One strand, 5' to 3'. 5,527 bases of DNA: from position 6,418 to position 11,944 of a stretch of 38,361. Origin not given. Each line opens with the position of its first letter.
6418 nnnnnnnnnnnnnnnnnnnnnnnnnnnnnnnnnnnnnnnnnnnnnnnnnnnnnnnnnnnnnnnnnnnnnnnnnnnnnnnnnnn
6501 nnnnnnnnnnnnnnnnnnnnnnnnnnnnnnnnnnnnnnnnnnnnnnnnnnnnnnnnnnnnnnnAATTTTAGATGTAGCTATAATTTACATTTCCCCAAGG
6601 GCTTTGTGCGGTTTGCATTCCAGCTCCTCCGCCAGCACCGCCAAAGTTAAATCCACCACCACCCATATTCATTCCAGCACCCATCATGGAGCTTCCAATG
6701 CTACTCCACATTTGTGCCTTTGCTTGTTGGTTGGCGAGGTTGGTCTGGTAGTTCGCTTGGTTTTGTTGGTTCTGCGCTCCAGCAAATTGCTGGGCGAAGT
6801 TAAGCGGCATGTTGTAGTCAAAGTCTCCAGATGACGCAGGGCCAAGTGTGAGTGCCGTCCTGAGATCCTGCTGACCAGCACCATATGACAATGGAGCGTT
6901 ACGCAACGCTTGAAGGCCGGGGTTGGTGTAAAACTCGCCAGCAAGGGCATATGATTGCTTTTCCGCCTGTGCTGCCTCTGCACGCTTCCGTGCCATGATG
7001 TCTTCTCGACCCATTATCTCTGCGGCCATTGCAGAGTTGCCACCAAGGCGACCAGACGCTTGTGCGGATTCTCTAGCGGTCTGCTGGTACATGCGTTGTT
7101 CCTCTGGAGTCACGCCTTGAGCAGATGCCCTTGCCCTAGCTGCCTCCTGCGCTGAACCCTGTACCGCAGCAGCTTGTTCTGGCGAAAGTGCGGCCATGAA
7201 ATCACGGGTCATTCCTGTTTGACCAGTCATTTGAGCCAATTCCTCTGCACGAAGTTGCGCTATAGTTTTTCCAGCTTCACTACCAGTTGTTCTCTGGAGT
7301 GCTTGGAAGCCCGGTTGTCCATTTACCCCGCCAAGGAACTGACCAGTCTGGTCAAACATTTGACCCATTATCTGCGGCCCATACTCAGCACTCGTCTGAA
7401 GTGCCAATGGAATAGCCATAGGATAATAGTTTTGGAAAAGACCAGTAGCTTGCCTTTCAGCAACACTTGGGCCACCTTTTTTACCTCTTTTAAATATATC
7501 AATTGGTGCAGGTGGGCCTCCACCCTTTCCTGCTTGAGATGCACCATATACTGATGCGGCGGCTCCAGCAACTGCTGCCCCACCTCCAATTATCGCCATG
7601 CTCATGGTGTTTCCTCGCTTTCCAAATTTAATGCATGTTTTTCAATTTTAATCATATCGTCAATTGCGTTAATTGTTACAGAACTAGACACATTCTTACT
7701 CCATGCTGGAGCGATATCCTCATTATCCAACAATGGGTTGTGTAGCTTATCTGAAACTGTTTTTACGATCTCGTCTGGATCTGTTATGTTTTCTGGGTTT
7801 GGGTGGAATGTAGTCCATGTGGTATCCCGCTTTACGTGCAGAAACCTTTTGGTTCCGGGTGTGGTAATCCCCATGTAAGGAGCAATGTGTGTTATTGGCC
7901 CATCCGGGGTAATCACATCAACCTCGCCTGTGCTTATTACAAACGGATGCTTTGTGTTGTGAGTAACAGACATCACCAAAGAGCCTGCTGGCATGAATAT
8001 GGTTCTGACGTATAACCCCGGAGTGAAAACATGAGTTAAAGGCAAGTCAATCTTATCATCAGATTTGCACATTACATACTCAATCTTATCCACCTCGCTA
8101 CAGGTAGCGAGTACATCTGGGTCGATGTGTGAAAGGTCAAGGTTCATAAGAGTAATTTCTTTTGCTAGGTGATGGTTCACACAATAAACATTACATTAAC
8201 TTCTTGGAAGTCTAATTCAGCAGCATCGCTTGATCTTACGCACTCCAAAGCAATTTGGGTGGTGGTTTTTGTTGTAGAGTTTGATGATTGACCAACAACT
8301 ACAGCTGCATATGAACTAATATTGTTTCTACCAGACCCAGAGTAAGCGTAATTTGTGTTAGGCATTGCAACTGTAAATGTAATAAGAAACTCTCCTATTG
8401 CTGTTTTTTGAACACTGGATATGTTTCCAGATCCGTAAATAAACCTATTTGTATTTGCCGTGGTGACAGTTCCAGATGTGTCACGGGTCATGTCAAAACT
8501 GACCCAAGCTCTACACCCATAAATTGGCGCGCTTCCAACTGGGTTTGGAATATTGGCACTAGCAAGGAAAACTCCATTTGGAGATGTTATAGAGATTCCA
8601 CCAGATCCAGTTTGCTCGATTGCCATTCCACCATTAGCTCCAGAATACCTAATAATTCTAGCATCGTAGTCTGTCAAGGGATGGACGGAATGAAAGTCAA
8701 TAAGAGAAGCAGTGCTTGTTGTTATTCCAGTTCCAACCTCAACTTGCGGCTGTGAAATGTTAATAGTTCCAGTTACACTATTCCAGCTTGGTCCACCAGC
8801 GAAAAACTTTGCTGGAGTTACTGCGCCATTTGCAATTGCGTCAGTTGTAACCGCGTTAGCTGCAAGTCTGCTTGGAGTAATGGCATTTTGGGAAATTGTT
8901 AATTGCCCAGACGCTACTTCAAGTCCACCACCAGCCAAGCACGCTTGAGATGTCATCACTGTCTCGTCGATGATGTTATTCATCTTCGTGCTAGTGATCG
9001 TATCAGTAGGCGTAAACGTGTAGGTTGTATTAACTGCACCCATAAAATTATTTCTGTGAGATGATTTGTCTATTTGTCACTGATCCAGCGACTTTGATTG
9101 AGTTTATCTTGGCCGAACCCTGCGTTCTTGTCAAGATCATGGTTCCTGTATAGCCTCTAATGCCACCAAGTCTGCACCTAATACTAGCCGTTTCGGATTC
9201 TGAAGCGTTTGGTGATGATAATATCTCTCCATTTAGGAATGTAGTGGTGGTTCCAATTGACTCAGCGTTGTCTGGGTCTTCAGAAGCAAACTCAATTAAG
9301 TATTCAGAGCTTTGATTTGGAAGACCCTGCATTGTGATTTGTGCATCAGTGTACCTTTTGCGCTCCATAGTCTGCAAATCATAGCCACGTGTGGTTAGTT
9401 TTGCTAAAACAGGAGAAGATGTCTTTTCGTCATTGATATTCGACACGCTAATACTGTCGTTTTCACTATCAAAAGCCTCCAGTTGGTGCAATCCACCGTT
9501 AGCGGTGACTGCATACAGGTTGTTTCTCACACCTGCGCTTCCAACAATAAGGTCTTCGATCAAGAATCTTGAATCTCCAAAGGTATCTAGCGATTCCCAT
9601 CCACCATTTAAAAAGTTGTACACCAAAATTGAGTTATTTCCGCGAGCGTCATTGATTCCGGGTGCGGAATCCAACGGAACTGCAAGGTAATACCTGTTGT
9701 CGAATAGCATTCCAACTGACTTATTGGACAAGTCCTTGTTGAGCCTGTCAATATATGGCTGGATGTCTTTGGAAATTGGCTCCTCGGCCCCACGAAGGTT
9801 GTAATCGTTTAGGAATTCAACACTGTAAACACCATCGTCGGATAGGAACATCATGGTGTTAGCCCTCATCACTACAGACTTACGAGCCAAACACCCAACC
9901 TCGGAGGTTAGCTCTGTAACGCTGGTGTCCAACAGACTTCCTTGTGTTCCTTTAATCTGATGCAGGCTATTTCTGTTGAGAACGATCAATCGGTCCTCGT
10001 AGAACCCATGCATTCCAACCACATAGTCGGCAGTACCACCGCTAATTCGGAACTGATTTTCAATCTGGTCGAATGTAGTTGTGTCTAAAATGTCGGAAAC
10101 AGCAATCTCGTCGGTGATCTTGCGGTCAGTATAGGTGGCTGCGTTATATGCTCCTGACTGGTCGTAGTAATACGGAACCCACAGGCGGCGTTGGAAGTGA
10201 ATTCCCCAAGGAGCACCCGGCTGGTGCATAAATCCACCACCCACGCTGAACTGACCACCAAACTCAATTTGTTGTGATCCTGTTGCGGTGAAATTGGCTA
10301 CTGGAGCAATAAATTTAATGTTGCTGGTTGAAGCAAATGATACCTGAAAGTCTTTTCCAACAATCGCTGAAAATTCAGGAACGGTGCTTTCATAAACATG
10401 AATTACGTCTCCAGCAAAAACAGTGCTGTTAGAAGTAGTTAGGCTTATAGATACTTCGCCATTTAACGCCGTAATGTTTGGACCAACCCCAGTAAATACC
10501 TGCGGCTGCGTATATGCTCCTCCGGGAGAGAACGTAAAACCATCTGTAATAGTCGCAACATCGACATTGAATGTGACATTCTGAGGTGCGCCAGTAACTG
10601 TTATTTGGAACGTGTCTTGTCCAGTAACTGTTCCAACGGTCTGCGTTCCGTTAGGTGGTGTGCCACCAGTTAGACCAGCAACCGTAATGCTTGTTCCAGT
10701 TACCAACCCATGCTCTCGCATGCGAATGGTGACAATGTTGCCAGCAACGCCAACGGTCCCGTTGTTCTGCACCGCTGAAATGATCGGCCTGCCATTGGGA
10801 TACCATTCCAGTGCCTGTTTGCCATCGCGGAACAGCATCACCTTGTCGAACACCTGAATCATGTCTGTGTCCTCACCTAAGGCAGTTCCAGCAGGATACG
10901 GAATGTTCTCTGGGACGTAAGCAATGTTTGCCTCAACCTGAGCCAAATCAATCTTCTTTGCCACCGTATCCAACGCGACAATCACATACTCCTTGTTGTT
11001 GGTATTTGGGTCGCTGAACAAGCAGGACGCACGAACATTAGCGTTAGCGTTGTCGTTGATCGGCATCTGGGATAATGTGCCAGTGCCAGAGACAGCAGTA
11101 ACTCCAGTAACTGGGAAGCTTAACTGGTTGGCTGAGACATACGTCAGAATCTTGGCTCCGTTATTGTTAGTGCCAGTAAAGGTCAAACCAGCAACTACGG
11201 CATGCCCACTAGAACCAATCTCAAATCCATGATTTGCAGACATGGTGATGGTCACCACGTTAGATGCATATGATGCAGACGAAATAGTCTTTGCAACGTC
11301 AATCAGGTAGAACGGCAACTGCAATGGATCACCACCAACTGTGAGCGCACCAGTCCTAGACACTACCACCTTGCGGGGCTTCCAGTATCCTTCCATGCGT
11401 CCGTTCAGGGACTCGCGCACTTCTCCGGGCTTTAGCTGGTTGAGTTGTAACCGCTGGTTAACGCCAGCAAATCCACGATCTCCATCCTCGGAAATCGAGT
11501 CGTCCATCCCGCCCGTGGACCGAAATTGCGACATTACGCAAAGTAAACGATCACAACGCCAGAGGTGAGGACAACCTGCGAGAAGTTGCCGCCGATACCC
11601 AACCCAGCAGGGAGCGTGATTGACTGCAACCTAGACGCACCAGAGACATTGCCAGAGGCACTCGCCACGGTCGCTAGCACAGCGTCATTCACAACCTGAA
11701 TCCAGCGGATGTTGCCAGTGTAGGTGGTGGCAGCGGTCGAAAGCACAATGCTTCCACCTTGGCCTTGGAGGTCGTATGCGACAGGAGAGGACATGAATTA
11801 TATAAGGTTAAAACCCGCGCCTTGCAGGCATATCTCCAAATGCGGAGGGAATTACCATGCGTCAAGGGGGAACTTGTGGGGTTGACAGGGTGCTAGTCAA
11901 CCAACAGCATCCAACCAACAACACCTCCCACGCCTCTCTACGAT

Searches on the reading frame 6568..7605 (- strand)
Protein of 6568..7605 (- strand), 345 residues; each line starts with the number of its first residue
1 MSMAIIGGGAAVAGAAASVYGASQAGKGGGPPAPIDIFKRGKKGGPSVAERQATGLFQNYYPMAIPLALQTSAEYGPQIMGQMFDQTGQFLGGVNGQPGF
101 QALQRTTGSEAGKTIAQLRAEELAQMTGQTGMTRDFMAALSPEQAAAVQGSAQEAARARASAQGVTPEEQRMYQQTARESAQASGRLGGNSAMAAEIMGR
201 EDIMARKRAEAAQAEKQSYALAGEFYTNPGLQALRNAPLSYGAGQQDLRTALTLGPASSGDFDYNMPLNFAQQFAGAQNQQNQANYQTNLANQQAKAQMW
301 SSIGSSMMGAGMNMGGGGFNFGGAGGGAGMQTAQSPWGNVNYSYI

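Call 6: search_protein_families(library=phrogs, proteins=[window:6568-7605:-], max_evalue=0.001)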
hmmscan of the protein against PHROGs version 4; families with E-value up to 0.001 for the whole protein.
window:6568-7605:- (345 aa): 0 families

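Call 43: search_protein_families(library=pfam, proteins=[window:6568-7605:-], max_evalue=0.1)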
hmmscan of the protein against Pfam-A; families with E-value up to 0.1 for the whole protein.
window:6568-7605:- (345 aa): 0 families

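Call 79: search_protein_families(library=ncbifam, proteins=[window:6568-7605:-], max_evalue=0.01)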
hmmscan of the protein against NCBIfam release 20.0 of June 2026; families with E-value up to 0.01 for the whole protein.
window:6568-7605:- (345 aa): 0 families
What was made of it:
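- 5186..7605 (-): Three cysteine-free ORFs just upstream (345, 145 and 305 aa). They are candidate co-ejected or internal proteins. No family hits (calls 6, 43, 79).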

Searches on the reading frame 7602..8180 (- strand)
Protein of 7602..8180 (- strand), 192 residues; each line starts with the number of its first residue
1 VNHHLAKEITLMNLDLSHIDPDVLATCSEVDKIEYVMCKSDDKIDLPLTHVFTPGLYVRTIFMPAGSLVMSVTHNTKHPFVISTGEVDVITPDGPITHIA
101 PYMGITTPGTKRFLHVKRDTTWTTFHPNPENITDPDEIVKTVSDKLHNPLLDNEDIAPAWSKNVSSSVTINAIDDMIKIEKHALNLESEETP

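Call 6: search_protein_families(library=phrogs, proteins=[window:7602-8180:-], max_evalue=0.001)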
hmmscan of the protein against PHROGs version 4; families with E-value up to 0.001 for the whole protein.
window:7602-8180:- (192 aa): 3 families
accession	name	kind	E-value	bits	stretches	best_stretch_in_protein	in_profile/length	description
phrog_12032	-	tail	3.7e-23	82.7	1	32-148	25-139/160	short tail fiber protein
phrog_24280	-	tail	5.2e-18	66.1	1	31-142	33-141/169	tail fiber adhesin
phrog_34170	-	unknown function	6e-13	49.9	1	36-130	25-120/296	-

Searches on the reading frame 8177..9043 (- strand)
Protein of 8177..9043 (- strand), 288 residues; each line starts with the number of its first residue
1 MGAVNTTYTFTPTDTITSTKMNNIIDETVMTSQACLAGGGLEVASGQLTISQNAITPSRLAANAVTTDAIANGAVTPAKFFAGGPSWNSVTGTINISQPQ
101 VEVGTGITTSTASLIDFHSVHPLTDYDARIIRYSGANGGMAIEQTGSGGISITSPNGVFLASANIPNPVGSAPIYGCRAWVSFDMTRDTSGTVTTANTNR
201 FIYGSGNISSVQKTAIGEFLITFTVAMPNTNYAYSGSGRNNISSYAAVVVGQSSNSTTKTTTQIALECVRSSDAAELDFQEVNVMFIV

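Call 6: search_protein_families(library=phrogs, proteins=[window:8177-9043:-], max_evalue=0.001)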
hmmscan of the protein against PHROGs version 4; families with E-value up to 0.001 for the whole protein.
window:8177-9043:- (288 aa): 3 families
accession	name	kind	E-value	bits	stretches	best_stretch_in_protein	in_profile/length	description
phrog_11355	-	tail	7.1e-11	43.3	1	201-285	44-128/131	tail fiber protein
phrog_27810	-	unknown function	2.7e-09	38.3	1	165-269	1-88/108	-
phrog_25848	-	tail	0.00014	21.3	1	100-154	317-373/598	tail fiber protein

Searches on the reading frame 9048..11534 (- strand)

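Call 6: search_protein_families(library=phrogs, proteins=[window:9048-11534:-], max_evalue=0.001)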
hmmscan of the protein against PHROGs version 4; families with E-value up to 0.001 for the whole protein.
window:9048-11534:- (828 aa): 4 families
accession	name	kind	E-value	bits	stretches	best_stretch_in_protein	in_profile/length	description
phrog_8094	-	tail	1e-07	31.4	1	505-610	398-503/769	tail appendage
phrog_3287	-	head and packaging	2e-06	28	1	513-647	218-342/524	virion structural protein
phrog_578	-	connector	2.2e-05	24.2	1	472-592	158-279/486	head closure Hc3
phrog_511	-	head and packaging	9.2e-05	22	1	501-572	603-671/862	internal virion protein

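Call 43: search_protein_families(library=pfam, proteins=[window:9048-11534:-], max_evalue=0.1)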
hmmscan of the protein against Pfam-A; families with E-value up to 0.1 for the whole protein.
window:9048-11534:- (828 aa): 1 family
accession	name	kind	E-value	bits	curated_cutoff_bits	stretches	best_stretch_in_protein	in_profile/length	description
PF16190.11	E1_FCCH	-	0.045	14.3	29.5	0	267-314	5-54/70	Ubiquitin-activating enzyme E1 FCCH domain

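Call 79: search_protein_families(library=ncbifam, proteins=[window:9048-11534:-], max_evalue=0.01)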
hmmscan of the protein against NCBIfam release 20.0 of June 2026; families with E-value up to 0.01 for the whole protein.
window:9048-11534:- (828 aa): 0 families

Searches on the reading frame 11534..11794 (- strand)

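Call 6: search_protein_families(library=phrogs, proteins=[window:11534-11794:-], max_evalue=0.001)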
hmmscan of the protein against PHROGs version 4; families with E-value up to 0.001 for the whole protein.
window:11534-11794:- (86 aa): 1 family
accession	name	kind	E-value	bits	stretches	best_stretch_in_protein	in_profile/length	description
phrog_34166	-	unknown function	0.00083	20.6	1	17-85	13-80/81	-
